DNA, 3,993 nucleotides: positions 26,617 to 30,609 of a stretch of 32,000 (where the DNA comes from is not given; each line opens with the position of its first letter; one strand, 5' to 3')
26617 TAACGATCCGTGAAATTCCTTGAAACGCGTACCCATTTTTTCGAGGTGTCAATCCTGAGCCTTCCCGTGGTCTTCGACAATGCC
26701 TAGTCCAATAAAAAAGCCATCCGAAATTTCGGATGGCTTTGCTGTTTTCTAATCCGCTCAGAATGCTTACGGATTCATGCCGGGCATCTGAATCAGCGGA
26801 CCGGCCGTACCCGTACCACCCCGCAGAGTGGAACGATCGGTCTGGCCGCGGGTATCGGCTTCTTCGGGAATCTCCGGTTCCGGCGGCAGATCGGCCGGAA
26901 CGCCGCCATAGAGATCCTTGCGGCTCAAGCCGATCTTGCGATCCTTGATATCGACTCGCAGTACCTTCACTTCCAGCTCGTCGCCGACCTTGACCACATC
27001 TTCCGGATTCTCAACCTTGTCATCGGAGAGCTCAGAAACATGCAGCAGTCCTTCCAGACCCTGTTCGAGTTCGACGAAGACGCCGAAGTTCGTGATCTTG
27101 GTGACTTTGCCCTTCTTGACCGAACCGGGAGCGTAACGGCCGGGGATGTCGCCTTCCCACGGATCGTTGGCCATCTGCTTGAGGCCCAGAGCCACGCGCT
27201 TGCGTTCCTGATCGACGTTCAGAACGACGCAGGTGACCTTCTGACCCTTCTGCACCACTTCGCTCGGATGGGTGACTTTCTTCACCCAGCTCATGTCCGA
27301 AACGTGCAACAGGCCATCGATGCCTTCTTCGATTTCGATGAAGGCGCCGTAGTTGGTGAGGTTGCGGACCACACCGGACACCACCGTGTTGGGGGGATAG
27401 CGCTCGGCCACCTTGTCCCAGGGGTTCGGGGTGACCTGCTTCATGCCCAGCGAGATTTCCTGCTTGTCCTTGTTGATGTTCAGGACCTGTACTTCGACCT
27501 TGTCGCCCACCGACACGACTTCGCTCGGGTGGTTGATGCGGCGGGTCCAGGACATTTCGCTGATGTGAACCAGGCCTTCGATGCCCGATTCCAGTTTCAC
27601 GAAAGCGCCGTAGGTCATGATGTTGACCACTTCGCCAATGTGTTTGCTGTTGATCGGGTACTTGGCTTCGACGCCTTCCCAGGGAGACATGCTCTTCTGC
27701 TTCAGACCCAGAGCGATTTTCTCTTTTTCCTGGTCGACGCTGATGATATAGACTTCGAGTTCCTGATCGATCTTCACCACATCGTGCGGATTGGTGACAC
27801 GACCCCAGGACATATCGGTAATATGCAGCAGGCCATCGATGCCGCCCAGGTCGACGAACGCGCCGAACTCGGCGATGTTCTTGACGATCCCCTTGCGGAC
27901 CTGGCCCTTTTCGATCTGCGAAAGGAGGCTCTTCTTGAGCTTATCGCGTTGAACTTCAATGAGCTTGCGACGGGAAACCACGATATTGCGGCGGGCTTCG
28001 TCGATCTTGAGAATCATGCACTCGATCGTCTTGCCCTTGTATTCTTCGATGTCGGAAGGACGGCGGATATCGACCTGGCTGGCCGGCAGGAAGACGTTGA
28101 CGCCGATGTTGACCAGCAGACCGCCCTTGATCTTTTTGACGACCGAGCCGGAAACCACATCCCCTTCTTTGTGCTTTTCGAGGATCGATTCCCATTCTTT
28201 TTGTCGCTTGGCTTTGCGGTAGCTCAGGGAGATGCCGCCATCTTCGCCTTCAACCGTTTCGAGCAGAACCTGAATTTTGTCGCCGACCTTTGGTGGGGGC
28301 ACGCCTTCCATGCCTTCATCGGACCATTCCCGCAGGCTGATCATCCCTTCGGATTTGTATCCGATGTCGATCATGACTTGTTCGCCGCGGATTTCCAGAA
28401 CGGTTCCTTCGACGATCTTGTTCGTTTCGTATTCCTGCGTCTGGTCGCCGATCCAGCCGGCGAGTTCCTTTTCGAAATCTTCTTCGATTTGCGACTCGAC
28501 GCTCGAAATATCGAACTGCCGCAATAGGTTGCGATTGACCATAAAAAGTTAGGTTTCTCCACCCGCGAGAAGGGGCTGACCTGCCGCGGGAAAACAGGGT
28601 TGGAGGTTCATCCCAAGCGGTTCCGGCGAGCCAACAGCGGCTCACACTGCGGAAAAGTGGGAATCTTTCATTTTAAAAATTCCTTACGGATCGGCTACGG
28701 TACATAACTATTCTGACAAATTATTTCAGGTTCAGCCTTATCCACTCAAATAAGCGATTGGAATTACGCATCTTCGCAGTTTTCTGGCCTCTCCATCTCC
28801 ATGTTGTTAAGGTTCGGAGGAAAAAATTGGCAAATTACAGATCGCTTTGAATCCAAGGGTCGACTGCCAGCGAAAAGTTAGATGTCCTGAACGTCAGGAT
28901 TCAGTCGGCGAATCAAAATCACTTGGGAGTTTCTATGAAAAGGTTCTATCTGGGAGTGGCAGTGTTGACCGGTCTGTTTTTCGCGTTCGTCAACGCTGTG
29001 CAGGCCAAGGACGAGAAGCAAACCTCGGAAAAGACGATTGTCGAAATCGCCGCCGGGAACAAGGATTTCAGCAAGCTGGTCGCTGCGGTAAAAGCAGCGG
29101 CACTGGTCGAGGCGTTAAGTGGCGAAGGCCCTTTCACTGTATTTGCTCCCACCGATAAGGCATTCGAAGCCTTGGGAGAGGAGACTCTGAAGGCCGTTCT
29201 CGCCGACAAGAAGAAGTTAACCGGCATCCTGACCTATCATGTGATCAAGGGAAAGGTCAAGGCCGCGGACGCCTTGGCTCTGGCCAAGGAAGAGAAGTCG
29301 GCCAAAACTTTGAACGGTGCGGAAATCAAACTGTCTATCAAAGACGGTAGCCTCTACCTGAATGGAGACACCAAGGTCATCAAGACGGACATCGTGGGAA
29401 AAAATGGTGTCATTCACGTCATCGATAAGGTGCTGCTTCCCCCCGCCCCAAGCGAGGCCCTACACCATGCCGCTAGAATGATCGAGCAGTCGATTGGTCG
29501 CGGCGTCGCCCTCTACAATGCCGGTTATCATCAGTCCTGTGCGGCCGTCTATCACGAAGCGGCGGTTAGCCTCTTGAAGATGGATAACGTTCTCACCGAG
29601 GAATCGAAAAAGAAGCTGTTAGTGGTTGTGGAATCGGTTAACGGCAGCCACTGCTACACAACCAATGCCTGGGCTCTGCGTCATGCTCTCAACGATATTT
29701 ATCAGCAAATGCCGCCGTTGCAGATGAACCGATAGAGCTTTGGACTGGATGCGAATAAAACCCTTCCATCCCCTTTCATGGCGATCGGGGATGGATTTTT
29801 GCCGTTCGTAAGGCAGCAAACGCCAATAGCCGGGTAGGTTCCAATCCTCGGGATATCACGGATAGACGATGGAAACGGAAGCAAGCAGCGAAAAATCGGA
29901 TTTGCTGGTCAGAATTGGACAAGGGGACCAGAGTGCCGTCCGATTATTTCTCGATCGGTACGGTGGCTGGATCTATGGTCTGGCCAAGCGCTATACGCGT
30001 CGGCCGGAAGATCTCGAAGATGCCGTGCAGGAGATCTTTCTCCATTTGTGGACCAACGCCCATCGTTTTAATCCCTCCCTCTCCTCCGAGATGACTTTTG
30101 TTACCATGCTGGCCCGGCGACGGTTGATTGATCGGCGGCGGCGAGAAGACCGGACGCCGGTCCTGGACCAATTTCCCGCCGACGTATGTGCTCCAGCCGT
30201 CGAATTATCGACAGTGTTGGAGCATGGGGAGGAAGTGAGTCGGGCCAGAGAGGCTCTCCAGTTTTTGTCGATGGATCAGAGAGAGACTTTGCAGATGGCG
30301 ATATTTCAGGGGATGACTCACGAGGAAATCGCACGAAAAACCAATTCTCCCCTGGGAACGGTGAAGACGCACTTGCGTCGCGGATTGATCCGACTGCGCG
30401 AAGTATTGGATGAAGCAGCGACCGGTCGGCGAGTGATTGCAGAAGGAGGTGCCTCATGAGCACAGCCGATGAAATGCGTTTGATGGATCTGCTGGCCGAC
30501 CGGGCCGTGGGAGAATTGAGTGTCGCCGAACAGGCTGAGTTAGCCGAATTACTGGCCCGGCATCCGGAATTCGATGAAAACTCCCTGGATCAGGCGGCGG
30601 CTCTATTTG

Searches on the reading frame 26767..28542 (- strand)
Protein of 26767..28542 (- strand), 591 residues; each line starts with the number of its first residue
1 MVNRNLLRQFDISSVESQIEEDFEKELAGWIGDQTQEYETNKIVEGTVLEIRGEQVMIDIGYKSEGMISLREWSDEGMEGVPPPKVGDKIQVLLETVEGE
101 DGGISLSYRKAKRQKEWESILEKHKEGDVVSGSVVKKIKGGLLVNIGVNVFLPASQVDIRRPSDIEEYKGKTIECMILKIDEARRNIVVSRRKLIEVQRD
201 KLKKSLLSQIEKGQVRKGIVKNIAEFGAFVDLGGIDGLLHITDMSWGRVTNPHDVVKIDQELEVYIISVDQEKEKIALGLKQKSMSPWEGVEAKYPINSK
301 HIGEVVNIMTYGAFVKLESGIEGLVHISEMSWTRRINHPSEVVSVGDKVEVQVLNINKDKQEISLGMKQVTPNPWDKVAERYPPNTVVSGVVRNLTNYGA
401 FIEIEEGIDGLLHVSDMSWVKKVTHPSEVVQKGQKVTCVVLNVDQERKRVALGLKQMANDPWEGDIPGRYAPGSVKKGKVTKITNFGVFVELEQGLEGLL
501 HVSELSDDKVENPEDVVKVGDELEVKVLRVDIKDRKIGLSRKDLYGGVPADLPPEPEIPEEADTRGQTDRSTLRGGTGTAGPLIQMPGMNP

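Call 8: search_protein_families(library=pfam, proteins=[window:26767-28542:-], max_evalue=0.001)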
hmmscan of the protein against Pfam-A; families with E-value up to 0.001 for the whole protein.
window:26767-28542:- (591 aa): 6 families
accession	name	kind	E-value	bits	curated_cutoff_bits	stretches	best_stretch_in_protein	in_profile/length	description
PF00575.29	S1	-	3.8e-103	338.4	22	6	471-542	3-74/74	S1 RNA binding domain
PF23459.1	S1_RRP5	-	1.2e-29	103.1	27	3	386-453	5-71/72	RRP5 S1 domain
PF21710.3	Spt6_S1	-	1.4e-15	57.8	27.5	0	308-365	27-84/91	Spt6, S1/OB domain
PF17092.11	PCB_OB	-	1.1e-09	39.4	27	0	379-437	26-84/111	Penicillin-binding protein OB-like domain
PF13509.12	S1_2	-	2.1e-07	31.4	21.8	0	473-509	2-37/61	S1 domain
PF18614.7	RNase_II_C_S1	-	9.2e-05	22.7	26.6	0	517-540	34-57/59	RNase II-type exonuclease C-terminal S1 domain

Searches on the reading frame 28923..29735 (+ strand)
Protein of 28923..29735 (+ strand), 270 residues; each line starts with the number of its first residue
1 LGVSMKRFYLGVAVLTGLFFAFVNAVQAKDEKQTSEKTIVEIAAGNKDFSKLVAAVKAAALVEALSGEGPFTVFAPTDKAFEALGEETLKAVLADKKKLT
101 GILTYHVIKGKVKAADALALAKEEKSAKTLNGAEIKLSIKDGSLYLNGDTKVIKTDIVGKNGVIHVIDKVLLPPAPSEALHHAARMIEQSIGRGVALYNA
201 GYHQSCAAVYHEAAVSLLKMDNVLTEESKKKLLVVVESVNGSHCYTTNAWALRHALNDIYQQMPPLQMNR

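Call 8: search_protein_families(library=pfam, proteins=[window:28923-29735:+], max_evalue=0.001)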
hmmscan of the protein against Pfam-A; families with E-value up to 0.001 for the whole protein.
window:28923-29735:+ (270 aa): 1 family
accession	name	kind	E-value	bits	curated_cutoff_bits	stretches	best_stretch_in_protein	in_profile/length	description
PF02469.27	Fasciclin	-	3.9e-37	127.6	22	1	48-173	2-123/123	Fasciclin domain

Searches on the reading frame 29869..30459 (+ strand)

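Call 8: search_protein_families(library=pfam, proteins=[window:29869-30459:+], max_evalue=0.001)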
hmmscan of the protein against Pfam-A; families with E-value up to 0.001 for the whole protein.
window:29869-30459:+ (196 aa): 4 families
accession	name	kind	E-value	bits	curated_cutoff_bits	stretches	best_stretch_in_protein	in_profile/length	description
PF04542.20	Sigma70_r2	-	4.7e-18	65.2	24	1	29-96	3-71/71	Sigma-70 region 2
PF08281.18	Sigma70_r4_2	-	5.9e-11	42.3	25.7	1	127-176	5-54/54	Sigma-70, region 4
PF04545.22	Sigma70_r4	-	3e-09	36.7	24.1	1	129-178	1-50/50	Sigma-70, region 4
PF07638.17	Sigma70_ECF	-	0.00063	20.1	21.1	0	10-170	5-173/185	ECF sigma factor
